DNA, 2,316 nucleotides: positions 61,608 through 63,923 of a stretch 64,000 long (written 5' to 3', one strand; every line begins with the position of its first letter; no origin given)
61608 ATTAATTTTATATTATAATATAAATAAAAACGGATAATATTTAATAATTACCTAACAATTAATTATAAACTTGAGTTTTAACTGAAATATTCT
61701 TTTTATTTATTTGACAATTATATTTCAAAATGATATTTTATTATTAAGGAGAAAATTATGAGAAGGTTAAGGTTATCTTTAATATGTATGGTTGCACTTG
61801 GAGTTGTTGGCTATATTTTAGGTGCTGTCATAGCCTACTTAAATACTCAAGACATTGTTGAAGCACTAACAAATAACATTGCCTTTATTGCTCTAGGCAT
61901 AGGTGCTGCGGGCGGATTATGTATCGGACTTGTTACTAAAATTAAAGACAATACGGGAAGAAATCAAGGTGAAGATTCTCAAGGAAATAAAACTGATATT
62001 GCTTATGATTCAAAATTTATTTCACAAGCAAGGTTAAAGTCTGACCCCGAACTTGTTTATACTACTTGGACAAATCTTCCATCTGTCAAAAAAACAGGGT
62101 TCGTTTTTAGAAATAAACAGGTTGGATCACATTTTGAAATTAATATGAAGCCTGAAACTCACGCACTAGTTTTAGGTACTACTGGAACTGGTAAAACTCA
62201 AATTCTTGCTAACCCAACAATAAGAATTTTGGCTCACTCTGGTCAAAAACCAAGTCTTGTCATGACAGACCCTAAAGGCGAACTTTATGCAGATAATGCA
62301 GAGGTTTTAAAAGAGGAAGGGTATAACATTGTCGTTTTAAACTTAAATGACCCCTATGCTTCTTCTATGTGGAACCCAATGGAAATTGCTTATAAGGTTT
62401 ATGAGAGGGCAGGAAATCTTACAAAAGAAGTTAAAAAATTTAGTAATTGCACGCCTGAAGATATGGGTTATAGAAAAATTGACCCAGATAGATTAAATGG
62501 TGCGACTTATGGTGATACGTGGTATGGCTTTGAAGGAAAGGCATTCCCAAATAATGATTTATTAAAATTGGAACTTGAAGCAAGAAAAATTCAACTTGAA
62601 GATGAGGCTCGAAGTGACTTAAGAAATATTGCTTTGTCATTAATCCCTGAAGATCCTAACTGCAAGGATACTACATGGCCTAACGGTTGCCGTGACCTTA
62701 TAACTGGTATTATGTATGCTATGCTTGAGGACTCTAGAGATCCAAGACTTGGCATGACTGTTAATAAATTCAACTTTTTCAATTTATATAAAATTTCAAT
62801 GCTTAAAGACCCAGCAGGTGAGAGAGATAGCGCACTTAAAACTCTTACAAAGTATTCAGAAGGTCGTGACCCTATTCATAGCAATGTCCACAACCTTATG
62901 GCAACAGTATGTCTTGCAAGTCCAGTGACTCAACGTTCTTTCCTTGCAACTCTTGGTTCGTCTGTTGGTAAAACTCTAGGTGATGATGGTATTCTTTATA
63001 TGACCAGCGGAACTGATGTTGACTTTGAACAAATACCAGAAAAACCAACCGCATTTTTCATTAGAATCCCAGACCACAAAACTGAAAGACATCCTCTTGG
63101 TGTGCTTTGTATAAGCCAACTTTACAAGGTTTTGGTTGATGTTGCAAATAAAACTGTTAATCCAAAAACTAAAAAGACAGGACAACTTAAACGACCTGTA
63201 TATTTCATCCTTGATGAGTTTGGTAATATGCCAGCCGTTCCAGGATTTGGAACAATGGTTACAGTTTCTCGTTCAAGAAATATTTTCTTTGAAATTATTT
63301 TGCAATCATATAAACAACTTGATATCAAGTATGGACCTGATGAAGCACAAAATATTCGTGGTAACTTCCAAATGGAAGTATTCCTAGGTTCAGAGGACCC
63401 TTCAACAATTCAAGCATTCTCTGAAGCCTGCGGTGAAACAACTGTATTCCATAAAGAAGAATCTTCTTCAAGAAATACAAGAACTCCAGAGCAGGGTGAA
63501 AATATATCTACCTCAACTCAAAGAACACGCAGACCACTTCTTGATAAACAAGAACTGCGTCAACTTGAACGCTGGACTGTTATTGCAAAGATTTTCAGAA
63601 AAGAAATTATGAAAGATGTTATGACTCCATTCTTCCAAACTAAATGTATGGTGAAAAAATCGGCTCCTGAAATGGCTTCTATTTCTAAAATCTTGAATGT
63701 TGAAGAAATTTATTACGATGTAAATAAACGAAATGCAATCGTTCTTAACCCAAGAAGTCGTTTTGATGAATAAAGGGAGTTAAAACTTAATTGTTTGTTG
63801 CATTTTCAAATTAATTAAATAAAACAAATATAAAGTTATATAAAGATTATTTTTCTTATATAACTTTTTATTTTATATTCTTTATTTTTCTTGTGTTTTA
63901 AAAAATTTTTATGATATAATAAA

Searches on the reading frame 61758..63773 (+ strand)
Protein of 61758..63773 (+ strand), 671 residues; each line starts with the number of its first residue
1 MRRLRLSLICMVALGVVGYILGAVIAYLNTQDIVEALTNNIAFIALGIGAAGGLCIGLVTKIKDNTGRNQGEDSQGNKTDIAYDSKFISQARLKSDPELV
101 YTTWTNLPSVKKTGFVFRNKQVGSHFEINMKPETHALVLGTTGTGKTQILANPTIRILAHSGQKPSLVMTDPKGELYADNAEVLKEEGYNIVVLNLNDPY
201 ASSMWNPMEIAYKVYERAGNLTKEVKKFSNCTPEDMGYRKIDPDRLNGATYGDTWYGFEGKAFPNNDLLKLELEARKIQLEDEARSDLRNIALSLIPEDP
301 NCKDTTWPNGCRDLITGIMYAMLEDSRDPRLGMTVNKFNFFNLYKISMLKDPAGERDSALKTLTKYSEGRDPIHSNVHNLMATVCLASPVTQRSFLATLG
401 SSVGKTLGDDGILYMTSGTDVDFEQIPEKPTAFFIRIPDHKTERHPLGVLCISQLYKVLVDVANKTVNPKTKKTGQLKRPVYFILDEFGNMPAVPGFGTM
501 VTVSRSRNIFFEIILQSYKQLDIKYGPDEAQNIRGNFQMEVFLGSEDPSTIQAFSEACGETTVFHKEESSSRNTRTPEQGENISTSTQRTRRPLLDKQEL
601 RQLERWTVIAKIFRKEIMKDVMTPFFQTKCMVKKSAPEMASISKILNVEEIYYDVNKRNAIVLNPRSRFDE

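Call 40: find_encoding_contigs(protein=window:61758-63773:+, flank=10000, max_places=2)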
Protein window:61758-63773:+ (671 aa): 17 contigs read that carry it; 2 places shown.
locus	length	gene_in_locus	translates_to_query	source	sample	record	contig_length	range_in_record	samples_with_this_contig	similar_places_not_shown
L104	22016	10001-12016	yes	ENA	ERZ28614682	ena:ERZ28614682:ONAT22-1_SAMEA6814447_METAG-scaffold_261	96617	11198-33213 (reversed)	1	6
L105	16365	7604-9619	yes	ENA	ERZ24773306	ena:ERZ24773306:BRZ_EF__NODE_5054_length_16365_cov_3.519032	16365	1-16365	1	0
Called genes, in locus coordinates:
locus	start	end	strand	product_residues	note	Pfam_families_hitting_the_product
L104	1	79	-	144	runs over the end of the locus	-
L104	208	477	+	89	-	-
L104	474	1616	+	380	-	PF00082:Peptidase_S8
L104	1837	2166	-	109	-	-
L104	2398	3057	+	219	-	PF01741:MscL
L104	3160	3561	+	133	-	PF00293:NUDIX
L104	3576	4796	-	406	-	PF01266:DAO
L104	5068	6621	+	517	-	PF01073:3Beta_HSD, PF01370:Epimerase, PF02719:Polysacc_synt_2, PF04321:RmlD_sub_bind, PF07993:NAD_binding_4, PF16363:GDP_Man_Dehyd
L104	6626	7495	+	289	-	PF12641:Flavodoxin_3 (weak), PF12724:Flavodoxin_5, PF13484:Fer4_16 (faint), PF13187:Fer4_9 (faint), PF00037:Fer4 (faint), PF13237:Fer4_10 (faint), PF12838:Fer4_7 (weak)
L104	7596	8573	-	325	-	PF09335:VTT_dom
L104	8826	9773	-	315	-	PF03452:Anp1 (faint), PF13506:Glyco_transf_21 (weak), PF00535:Glycos_transf_2, PF10111:Glyco_tranf_2_2 (weak), PF13641:Glyco_tranf_2_3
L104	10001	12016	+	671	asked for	PF02534:T4SS-DNA_transf, PF10412:TrwB_AAD_bind, PF12696:TraG-D_C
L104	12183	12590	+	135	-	PF01880:Desulfoferrodox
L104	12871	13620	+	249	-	PF04002:RadC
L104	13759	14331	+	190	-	-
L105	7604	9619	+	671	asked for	PF02534:T4SS-DNA_transf, PF10412:TrwB_AAD_bind, PF12696:TraG-D_C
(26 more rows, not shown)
